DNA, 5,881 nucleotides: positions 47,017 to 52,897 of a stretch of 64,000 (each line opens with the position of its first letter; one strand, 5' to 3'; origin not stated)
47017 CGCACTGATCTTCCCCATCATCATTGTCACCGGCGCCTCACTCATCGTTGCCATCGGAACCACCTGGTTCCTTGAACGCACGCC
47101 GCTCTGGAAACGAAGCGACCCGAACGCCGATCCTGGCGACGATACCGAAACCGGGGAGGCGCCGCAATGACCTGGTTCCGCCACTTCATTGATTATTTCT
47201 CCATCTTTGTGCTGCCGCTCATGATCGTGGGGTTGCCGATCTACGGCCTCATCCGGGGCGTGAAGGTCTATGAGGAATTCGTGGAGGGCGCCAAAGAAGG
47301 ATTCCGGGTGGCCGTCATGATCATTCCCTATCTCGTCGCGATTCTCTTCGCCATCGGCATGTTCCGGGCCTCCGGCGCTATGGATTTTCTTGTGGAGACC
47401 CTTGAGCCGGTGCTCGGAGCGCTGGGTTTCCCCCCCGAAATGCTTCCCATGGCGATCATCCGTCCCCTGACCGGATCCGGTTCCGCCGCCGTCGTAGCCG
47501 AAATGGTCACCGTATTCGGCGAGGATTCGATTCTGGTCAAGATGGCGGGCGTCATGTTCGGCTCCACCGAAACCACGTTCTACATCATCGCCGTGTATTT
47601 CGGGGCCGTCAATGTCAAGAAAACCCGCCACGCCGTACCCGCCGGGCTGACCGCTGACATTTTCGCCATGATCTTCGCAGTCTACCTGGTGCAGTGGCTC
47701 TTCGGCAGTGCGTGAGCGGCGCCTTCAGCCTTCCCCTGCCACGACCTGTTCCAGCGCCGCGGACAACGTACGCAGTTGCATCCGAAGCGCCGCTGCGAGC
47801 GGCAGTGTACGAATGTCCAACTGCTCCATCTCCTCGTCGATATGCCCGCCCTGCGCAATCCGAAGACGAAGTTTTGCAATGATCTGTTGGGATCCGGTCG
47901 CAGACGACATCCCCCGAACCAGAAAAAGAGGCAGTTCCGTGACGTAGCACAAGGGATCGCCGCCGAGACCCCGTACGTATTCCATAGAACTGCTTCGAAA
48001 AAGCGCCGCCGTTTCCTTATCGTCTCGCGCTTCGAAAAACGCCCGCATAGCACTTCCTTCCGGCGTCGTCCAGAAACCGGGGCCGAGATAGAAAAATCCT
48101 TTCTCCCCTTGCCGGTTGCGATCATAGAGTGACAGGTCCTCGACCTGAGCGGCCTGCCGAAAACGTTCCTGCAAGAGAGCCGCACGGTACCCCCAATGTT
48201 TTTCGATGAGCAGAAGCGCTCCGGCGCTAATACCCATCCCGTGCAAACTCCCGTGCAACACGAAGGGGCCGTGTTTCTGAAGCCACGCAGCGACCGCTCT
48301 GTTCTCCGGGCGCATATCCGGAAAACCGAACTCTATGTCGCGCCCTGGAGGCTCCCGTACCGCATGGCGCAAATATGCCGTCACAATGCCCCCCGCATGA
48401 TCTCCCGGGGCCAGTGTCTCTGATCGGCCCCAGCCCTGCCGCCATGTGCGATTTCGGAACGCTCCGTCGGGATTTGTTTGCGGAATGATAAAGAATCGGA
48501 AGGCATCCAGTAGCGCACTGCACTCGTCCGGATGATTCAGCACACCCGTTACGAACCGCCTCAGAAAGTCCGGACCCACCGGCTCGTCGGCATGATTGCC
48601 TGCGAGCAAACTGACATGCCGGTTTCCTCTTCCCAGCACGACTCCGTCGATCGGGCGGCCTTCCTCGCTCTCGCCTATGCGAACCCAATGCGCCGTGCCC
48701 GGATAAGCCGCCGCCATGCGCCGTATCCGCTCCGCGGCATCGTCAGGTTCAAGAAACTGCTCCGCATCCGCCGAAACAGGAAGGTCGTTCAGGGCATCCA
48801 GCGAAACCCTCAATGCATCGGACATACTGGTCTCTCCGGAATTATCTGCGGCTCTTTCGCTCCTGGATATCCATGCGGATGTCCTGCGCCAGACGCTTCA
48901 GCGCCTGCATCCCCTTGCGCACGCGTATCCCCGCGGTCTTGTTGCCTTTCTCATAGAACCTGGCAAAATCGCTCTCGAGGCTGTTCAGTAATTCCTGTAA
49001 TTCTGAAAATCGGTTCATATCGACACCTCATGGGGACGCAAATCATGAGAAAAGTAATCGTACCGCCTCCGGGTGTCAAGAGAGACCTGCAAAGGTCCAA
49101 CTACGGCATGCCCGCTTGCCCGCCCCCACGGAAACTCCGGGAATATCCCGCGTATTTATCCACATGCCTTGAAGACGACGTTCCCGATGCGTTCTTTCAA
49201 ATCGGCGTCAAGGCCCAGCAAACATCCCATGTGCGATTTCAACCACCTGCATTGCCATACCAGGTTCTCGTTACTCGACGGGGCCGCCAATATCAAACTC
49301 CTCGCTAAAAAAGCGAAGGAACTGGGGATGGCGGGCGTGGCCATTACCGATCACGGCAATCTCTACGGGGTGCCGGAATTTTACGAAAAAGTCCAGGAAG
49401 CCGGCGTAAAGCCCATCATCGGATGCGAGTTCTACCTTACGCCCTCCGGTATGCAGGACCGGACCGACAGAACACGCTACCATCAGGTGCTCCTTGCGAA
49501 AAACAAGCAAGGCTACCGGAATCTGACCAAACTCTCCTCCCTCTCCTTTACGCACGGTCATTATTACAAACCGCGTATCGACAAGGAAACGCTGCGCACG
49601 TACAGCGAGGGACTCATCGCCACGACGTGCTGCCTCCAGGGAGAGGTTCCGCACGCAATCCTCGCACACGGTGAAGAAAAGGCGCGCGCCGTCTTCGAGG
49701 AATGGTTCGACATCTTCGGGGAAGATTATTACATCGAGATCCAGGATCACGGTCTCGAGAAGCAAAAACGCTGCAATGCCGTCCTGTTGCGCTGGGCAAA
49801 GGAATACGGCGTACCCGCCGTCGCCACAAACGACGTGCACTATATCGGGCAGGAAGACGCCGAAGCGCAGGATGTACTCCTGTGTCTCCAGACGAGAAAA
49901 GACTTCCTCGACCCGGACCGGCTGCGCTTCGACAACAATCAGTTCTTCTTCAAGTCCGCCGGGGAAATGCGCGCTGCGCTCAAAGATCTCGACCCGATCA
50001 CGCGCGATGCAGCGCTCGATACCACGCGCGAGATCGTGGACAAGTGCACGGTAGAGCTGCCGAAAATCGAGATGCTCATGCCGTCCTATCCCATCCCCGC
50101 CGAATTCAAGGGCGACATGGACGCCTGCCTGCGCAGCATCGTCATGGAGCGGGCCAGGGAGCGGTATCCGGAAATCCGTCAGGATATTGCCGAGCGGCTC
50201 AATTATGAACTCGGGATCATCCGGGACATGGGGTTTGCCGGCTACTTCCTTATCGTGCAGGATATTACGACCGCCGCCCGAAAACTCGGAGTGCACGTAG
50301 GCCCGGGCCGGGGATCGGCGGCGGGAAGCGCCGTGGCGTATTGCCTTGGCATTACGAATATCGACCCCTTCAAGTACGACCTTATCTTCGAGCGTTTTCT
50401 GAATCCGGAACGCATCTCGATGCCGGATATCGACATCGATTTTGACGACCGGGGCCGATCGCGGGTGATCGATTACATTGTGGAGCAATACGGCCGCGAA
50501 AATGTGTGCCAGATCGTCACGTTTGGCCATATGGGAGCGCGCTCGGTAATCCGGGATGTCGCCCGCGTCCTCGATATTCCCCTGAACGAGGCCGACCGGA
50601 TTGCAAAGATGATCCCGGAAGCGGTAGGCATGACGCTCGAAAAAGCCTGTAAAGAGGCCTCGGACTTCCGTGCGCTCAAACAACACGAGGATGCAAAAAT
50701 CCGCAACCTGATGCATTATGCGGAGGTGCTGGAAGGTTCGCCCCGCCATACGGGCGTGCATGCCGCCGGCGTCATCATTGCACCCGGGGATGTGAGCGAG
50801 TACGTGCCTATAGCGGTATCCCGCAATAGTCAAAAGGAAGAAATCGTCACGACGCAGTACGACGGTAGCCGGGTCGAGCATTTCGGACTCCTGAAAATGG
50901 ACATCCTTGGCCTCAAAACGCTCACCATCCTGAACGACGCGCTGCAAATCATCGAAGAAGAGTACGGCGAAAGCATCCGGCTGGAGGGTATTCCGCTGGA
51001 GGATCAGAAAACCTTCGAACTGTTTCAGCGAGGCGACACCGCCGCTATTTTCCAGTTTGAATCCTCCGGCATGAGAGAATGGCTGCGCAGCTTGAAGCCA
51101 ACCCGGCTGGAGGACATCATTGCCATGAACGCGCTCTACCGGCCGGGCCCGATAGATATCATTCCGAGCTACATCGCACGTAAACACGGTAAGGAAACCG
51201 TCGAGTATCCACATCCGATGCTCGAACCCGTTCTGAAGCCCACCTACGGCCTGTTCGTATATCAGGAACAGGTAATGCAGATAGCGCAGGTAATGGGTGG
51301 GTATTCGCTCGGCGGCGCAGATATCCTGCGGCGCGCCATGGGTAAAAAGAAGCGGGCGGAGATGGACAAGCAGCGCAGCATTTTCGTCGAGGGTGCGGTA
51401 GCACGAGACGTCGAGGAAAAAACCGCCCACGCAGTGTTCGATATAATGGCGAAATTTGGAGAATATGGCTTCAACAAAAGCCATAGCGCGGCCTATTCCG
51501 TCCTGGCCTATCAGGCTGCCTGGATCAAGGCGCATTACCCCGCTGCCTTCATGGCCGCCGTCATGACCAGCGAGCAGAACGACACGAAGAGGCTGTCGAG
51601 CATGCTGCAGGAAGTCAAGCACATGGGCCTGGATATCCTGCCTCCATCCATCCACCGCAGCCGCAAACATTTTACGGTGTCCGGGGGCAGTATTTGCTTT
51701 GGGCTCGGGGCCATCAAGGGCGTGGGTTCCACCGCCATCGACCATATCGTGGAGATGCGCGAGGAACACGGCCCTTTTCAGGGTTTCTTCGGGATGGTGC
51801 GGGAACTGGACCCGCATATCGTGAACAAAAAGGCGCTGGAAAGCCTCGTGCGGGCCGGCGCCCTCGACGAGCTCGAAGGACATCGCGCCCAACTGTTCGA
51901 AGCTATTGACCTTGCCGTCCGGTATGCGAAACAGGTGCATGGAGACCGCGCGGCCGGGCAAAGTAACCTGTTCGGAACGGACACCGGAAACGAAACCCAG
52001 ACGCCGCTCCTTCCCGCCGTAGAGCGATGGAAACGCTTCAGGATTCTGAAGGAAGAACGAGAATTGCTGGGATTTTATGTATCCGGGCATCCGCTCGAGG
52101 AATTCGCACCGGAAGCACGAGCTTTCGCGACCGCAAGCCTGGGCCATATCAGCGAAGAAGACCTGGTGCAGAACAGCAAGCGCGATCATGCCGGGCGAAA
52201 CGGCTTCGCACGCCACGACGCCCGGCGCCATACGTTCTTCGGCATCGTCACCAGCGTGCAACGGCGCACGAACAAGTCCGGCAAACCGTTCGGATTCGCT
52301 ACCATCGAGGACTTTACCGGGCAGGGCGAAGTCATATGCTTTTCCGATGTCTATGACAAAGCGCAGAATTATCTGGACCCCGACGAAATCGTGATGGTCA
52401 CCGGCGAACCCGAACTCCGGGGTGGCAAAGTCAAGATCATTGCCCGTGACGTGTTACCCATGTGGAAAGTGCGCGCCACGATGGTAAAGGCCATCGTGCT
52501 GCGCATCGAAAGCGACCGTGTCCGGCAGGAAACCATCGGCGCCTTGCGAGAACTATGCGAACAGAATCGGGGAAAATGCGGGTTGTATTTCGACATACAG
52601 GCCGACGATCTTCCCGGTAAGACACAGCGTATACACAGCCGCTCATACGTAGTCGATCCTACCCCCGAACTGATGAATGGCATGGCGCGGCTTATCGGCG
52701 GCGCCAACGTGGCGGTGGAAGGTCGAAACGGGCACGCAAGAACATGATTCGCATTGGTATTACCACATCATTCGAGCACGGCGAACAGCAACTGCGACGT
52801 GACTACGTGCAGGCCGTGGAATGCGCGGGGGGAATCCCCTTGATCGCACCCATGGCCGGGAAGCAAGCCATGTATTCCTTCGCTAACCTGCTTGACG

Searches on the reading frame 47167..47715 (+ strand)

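Call 56: search_protein_families(library=pfam, proteins=[window:47167-47715:+], max_evalue=0.00001)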
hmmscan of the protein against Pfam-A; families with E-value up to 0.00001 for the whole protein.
window:47167-47715:+ (182 aa): 1 family
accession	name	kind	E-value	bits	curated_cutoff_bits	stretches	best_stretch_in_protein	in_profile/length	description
PF07670.19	Gate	-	3.7e-12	47.1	29.6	1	50-149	2-102/104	Nucleoside recognition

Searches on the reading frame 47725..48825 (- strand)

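Call 56: search_protein_families(library=pfam, proteins=[window:47725-48825:-], max_evalue=0.00001)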
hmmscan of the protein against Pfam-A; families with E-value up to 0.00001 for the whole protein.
window:47725-48825:- (366 aa): 1 family
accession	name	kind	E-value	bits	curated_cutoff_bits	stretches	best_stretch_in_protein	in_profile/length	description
PF00246.29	Peptidase_M14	-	1.6e-19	71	21.6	1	34-198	5-185/286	Zinc carboxypeptidase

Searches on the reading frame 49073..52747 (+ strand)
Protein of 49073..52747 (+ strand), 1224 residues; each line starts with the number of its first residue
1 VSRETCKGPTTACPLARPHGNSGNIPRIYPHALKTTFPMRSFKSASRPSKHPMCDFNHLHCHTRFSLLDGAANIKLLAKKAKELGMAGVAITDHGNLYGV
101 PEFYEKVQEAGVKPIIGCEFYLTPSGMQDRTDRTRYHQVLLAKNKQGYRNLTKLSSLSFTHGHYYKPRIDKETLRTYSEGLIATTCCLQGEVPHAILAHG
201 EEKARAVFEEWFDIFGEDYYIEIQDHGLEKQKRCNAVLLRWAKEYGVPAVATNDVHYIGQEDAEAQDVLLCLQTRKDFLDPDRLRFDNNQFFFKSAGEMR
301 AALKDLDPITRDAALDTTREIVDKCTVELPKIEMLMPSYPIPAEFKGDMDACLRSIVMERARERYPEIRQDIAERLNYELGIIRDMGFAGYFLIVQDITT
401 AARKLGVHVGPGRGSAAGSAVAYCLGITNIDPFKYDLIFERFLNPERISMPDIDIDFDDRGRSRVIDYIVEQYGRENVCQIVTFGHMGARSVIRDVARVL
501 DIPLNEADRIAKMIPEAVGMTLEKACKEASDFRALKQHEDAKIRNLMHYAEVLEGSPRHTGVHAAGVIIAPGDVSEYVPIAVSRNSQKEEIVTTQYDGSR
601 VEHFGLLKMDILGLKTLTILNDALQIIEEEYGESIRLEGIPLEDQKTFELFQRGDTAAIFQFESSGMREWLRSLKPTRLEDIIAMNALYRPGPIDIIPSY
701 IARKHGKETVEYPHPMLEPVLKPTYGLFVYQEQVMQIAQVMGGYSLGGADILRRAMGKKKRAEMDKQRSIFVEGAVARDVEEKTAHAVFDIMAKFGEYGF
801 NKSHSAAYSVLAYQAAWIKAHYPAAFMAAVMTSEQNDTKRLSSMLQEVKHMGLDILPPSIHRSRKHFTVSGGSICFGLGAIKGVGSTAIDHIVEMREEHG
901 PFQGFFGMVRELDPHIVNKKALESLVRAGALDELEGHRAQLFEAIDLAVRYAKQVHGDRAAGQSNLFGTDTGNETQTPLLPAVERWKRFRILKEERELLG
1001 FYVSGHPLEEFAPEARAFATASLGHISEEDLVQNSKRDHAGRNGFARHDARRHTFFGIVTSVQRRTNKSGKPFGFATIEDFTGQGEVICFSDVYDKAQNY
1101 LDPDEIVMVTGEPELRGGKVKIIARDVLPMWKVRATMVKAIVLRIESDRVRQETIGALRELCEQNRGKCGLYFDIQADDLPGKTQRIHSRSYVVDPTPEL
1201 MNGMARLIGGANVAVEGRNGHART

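Call 56: search_protein_families(library=pfam, proteins=[window:49073-52747:+], max_evalue=0.00001)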
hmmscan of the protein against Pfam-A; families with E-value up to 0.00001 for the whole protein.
window:49073-52747:+ (1224 aa): 5 families
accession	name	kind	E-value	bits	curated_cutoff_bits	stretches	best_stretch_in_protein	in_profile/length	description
PF07733.18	DNA_pol3_alpha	-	2.8e-98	329.1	23.9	1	353-613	3-260/260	Bacterial DNA polymerase III alpha NTPase domain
PF17657.6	DNA_pol3_finger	-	1.2e-66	223.5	22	1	616-778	1-165/166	Bacterial DNA polymerase III alpha subunit finger domain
PF02811.25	PHP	-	6.8e-59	199.3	26.4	1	58-226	1-164/164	PHP domain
PF14579.12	HHH_6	-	1.9e-27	95.7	25.6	1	852-941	1-90/90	Helix-hairpin-helix motif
PF01336.31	tRNA_anti-codon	-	1.5e-11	44.5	27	1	1054-1127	2-72/75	OB-fold nucleic acid binding domain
